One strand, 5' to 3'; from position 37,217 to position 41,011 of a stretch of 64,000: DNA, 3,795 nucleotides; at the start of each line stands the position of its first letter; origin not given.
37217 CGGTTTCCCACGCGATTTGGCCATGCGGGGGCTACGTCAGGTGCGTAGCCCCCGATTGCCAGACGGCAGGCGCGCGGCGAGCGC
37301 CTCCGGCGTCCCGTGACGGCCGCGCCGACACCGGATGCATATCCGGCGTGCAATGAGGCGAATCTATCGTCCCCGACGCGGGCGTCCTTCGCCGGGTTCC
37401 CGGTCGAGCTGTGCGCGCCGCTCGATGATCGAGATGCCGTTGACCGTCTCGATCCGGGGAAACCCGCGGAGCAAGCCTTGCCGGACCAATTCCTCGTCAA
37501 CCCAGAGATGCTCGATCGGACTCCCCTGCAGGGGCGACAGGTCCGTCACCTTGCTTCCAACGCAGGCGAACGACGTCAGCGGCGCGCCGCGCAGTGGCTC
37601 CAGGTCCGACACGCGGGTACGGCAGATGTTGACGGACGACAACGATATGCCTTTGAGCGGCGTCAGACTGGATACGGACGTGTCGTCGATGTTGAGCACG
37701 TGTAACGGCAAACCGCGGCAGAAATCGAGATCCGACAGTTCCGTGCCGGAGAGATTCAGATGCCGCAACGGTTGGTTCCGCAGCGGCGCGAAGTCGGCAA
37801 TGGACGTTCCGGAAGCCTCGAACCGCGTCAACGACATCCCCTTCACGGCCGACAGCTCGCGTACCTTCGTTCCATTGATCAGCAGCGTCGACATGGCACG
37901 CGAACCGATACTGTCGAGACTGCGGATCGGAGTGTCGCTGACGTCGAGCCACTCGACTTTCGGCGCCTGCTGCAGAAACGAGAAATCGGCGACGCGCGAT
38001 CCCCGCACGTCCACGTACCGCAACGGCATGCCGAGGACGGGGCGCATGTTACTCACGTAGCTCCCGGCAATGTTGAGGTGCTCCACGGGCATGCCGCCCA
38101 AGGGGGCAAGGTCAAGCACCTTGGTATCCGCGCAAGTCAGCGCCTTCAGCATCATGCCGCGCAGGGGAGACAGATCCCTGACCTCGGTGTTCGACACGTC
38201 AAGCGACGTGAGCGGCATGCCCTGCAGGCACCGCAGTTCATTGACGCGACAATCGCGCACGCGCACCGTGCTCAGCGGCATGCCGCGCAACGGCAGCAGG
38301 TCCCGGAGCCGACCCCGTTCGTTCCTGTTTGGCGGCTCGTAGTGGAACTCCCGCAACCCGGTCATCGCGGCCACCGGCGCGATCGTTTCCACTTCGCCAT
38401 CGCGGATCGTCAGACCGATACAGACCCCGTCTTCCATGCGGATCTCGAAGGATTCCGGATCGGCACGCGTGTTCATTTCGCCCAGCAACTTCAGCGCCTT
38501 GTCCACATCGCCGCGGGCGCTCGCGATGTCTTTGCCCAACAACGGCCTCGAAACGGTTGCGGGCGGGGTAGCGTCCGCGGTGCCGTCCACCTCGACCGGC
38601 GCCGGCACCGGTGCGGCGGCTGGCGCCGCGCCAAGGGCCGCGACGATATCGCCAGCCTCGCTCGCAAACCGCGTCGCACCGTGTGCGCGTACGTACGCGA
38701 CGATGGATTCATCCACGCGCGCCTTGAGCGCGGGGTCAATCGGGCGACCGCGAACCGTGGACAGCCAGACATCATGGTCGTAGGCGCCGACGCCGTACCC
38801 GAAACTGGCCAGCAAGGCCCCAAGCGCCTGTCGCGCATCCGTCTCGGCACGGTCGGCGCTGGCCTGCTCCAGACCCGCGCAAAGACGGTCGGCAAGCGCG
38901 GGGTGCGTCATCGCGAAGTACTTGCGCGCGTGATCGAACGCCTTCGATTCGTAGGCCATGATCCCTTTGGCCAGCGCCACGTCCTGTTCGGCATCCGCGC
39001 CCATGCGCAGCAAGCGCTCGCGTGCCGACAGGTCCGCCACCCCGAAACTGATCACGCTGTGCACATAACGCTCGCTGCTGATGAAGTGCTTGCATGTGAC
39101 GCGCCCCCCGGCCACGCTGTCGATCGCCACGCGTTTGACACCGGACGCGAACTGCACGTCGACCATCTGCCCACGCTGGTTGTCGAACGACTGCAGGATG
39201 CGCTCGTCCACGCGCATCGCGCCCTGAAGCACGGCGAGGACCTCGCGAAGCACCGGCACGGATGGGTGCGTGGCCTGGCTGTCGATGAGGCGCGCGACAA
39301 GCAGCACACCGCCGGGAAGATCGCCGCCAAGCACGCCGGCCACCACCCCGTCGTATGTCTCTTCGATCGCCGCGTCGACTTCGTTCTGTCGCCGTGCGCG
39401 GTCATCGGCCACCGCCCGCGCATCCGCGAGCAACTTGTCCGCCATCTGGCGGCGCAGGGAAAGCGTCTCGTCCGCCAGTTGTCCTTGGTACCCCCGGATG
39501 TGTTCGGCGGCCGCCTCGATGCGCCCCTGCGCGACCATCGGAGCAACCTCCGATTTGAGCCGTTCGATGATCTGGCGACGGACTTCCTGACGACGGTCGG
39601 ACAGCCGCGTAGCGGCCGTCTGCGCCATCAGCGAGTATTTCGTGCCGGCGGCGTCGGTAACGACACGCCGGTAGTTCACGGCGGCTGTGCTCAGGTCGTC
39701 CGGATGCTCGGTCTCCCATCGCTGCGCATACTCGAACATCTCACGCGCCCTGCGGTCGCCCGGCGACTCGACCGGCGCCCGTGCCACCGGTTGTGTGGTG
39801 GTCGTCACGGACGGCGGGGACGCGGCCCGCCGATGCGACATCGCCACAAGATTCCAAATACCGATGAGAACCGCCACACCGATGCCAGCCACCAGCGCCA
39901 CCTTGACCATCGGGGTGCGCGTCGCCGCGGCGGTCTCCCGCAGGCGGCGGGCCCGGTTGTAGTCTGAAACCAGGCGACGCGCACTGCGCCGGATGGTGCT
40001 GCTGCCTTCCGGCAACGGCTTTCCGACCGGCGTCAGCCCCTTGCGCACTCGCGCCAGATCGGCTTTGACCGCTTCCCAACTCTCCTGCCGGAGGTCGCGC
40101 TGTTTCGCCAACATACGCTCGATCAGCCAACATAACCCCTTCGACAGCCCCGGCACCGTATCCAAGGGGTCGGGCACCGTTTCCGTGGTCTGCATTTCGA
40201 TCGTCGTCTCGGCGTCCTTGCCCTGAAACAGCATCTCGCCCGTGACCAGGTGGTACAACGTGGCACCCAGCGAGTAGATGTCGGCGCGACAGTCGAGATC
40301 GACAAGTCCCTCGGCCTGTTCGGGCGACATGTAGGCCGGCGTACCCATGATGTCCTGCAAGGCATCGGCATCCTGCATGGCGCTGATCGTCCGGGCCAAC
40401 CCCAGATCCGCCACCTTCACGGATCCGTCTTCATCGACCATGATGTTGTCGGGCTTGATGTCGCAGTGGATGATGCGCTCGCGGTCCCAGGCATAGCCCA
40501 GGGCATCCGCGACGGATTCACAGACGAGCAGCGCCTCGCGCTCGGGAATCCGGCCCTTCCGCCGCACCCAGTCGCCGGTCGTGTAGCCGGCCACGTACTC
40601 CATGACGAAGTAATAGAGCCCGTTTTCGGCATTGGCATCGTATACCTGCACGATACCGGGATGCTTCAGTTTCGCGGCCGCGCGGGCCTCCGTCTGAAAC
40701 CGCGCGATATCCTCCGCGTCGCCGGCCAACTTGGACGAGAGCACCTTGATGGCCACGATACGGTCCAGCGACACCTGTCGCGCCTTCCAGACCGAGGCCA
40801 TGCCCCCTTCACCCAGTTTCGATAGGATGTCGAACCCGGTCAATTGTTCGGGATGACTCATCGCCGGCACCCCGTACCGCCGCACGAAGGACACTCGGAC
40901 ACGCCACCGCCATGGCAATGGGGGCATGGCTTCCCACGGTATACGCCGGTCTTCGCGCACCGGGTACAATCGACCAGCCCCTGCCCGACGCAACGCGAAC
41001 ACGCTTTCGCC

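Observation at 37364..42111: Translationally coupled pair: membrane-anchored protein with ten CxxCxGxG motifs plus LRR-ectodomain Ser/Thr kinase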

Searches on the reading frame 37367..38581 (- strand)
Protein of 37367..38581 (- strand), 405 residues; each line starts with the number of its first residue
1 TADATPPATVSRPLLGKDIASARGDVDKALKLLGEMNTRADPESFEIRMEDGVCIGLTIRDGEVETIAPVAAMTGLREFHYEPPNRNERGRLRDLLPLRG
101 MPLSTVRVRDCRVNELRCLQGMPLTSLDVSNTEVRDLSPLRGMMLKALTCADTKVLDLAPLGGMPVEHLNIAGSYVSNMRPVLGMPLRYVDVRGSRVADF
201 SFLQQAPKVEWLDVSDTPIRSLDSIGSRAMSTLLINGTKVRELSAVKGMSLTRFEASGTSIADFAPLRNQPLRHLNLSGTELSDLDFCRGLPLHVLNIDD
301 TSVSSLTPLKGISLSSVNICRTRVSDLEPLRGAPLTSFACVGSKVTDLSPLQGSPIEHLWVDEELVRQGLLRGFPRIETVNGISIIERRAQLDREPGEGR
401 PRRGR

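Call 49: search_protein_families(library=pfam, proteins=[window:37367-38581:-], max_evalue=10)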
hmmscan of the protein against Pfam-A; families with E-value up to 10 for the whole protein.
window:37367-38581:- (405 aa): 4 families
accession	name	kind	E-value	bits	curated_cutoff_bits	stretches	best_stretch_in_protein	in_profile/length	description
PF12799.13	LRR_4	-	1.6e-11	44.5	27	4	272-310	3-43/44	Leucine Rich repeats (2 copies)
PF13516.12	LRR_6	-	0.0039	17.6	23.4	1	269-284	2-17/24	Leucine Rich repeat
PF13855.12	LRR_8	-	0.01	16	27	1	259-286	14-41/61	Leucine rich repeat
PF00560.39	LRR_1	-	0.014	15.8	20.6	0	272-285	2-15/23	Leucine Rich Repeat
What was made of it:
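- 37424..38359 (-): Leucine-rich-repeat domain (residues 835-1146): an irregular first repeat, 12 regular repeats of 20-23 residues (862-1114), and a C-terminal cap. LRR_4 scores 44.5 bits against a cut-off of 27 (call 49).
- On Leucine-rich repeat (PF12799 LRR_4): 44.5 bits against 27 on residues 761-1165 (call 49).
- Checked: The C-terminal fragment scores 44.5 bits for LRR_4 against a cut-off of 27 (call 49).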

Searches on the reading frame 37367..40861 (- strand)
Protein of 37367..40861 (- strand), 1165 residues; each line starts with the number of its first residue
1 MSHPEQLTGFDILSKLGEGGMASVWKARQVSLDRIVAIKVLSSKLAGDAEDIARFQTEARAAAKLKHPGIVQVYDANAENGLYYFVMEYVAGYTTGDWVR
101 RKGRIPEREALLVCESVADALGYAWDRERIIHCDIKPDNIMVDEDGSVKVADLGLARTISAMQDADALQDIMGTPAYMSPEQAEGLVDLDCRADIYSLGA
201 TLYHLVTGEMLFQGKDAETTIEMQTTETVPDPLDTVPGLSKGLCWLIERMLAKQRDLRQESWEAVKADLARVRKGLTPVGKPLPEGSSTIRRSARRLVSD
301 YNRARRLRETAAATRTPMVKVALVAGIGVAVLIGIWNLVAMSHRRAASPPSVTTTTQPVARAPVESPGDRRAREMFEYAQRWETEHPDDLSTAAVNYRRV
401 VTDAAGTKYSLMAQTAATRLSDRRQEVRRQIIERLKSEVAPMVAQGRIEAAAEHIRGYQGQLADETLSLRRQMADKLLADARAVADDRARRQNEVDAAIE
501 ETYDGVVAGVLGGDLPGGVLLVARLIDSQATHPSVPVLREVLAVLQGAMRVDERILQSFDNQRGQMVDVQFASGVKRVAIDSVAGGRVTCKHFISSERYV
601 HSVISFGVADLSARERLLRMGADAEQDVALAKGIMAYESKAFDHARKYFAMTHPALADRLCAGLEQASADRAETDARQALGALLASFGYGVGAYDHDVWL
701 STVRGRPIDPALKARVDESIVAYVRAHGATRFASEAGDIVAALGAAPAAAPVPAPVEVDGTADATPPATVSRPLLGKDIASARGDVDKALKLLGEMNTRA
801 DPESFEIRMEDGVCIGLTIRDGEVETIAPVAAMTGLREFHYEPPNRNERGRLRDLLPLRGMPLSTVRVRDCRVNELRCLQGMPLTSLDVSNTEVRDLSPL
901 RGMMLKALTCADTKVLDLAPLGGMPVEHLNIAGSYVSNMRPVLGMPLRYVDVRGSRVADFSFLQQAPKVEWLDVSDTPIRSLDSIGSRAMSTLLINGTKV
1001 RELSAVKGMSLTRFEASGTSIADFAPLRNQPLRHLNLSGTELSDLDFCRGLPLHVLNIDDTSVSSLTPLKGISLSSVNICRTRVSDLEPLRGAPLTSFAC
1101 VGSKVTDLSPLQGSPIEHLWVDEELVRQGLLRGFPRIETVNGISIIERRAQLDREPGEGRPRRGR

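Call 5: search_protein_families(library=pfam, proteins=[window:37367-40861:-], max_evalue=0.01)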
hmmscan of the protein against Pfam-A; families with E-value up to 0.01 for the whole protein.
window:37367-40861:- (1165 aa): 6 families
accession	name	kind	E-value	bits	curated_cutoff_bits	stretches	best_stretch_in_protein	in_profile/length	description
PF00069.31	Pkinase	-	2.6e-49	168.4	31.7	1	11-265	2-258/263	Protein kinase domain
PF07714.23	PK_Tyr_Ser-Thr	-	3.2e-28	99.2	23.1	1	12-228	3-221/258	Protein tyrosine and serine/threonine kinase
PF12799.13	LRR_4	-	1.4e-08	35.1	27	0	1032-1070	3-43/44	Leucine Rich repeats (2 copies)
PF01636.29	APH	-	2.2e-05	24.8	23.2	1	105-164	140-205/239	Phosphotransferase enzyme family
PF03109.22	ABC1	-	0.00013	21.6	22.9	1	49-163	114-221/244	ABC1 atypical kinase-like domain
PF14023.12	Bestrophin-like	-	0.0026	17.8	32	1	263-336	114-186/232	Bestrophin-like domain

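Call 6: search_protein_families(library=ncbifam, proteins=[window:37367-40861:-], max_evalue=0.01)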
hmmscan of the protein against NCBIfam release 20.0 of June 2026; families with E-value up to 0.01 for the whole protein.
window:37367-40861:- (1165 aa): 16 families
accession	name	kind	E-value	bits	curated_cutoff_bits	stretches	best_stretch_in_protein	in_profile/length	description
NF033483.0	PknB_PASTA_kin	equivalog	1.6e-83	281.7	450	1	11-283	10-279/563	Stk1 family PASTA domain-containing Ser/Thr kinase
NF052427.1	StpK7MSMEG_1200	equivalog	2.2e-42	145.3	900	1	10-358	9-337/601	serine/threonine protein kinase StpK7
NF047741.1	antiphage_MADS6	equivalog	2.6e-35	122.1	460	2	109-274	300-462/612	methylation-associated defense system protein kinase MAD6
TIGR03903.1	TOMM_kin_cyc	equivalog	5.7e-30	103.9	705.75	1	35-267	5-242/1267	TOMM system kinase/cyclase fusion protein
NF053615.1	SerThrKinAfsKStmc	equivalog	1.1e-28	100.4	1300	1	4-271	9-266/809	protein serine/threonine kinase AfsK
NF009651.0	PRK13184.1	equivalog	6e-27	94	839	1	10-272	4-290/932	serine/threonine-protein kinase PknD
NF038150.1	lanthi_synth_IV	equivalog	8.5e-21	74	650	1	52-302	236-485/851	class IV lanthionine synthetase LanL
NF033442.0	BREX_PglW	equivalog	4.2e-17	61.2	990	1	9-223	513-720/1391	BREX system serine/threonine kinase PglW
NF038151.1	lanthi_synth_III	equivalog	1.4e-13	50.2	575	1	51-208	266-425/833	class III lanthionine synthetase LanKC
NF043056.1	T4SS_LegK1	equivalog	3e-10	39.3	550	1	128-204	208-282/516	Dot/Icm T4SS effector kinase LegK1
NF033190.2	inl_like_NEAT_1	exception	1.3e-08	33.6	1275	2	956-1121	230-401/754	NEAT domain-containing leucine-rich repeat protein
NF058632.1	SerThrKinPrkT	equivalog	7.6e-07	28.4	280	1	10-146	23-154/322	serine/threonine protein kinase PrkT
NF011463.0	PRK14879.1-4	equivalog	1.3e-05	24.7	188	1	19-165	26-169/237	Kae1-associated kinase Bud32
NF033189.1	internalin_A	exception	1.8e-05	23.3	1600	1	872-1109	130-376/799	class 1 internalin InlA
TIGR03724.2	arch_bud32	equivalog_domain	2.9e-05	23.6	125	1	53-164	38-139/193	KEOPS complex kinase/ATPase Bud32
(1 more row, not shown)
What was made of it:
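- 37424..38359 (-): Weak similarity to internalins (call 6).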

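Call 74: search_protein_families(library=padloc, proteins=[window:37367-40861:-], max_evalue=0.001)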
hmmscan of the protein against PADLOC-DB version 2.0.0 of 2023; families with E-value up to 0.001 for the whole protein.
window:37367-40861:- (1165 aa): 33 families (the best 25 are shown)
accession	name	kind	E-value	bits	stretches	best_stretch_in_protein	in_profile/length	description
PDLC04042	PD-T4-6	-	4.8e-77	257.5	1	8-278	9-278/292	-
PDLC04060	PD-T4-6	-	4.4e-73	244.8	1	10-275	10-272/486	-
PDLC04054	PD-T4-6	-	1.9e-72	242.6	1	7-282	9-283/347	-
PDLC04057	PD-T4-6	-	3e-72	242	1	10-335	10-338/443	-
PDLC04053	PD-T4-6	-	5.8e-71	237.5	1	3-290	4-289/311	-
PDLC04061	PD-T4-6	-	1.6e-70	237.1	1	11-307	19-321/510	-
PDLC04043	PD-T4-6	-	1.5e-68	229.9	1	10-345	17-339/452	-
PDLC04052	PD-T4-6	-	3.9e-65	218.9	1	1-367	1-374/496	-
PDLC04047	PD-T4-6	-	1.8e-63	212.6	1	8-272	10-272/327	-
PDLC04138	mad6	-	1.3e-61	207.4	1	3-272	46-313/659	mads_6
PDLC04040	PD-T4-6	-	1.3e-61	207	1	16-354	2-362/547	-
PDLC04050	PD-T4-6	-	1.9e-59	199.9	1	8-276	63-330/480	-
PDLC04048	PD-T4-6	-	3e-53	179.4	1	10-270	12-270/354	-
PDLC04039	PD-T4-6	-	5.5e-53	178.6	1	13-261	19-264/458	-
PDLC04041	PD-T4-6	-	7.9e-49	165.1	1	10-359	30-353/443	-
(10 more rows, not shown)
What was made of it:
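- The kinase domain matches PADLOC PD-T4-6 models at up to 257 bits (call 74).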

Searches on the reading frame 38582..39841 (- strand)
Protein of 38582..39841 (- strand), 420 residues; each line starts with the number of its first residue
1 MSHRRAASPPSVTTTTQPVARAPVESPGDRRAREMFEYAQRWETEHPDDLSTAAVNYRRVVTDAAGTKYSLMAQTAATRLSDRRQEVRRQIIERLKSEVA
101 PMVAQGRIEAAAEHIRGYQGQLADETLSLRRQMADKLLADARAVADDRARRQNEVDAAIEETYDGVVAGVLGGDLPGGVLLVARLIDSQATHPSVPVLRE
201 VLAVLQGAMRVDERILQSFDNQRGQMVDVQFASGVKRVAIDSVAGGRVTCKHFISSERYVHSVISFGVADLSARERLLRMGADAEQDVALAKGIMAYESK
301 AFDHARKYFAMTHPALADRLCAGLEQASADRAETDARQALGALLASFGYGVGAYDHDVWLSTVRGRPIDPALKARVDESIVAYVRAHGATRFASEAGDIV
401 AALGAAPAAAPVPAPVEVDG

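Call 49: search_protein_families(library=pfam, proteins=[window:38582-39841:-], max_evalue=10)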
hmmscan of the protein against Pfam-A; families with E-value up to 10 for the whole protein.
window:38582-39841:- (420 aa): 2 families
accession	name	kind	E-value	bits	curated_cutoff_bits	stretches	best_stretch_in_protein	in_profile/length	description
PF25620.1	PhiKZ_MCP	-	0.033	12.8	27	1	66-121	464-519/635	Bacteriophage PhiKZ major capsid protein gp120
PF09753.14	Use1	-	0.1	12.7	38.3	1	77-150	109-187/243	Membrane fusion protein Use1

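Call 58: find_homologous_proteins(query=window:38582-39841:-, max_evalue=0.001)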
Query window:38582-39841:-: 8000 candidates shared short words with the query, none scored E <= 0.001.

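Call 67: predict_structure(protein=window:38582-39751:-)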
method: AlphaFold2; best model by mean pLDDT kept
length: 390 residues; sequences in the alignment: 1
mean_pLDDT: 49.8   pTM: 0.27
mean pLDDT of the five models: 49.8, 48.5, 47.5, 45.8, 43.3
residues with pLDDT >= 90: 31; 70-90: 43; 50-70: 71; < 50: 245
segments of 3 or more residues with pLDDT < 50: 95-102, 121-148, 163-168, 173-175, 177-184, 200-205, 222-390
pLDDT, mean of each block of 10 residues (from residue 1): 94 88 88 92 91 80 71 60 67 50 51 51 45 37 43 53 48 44 54 66 53 56 38 32 28 27 29 37 38 39 37 33 27 33 40 34 33 29 26
secondary structure, 60 per line:
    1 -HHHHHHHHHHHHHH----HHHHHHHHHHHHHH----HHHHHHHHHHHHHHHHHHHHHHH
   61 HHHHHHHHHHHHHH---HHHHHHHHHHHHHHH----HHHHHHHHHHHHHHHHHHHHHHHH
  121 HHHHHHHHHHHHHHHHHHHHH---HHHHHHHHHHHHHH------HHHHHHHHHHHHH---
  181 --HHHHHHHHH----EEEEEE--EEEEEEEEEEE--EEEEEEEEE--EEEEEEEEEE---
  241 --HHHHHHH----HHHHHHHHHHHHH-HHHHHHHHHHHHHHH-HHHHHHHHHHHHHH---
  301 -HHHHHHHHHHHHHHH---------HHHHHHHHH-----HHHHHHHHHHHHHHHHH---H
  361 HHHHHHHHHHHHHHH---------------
elements in order: H2-15 H20-33 H38-74 H78-92 H97-141 H145-158 H165-177 H183-191 E196-201 E204-214 E217-225 E228-237 H243-249 H254-266 H268-282 H284-297 H302-316 H326-334 H340-356 H360-375
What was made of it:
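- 38597..39838 (-): Conserved 'mid' ectodomain (residues 342-755). It is mostly helical with a small beta region and matches no known family. The fold is unresolved: single-sequence AF2 gave pLDDT 49.8 (call 67).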
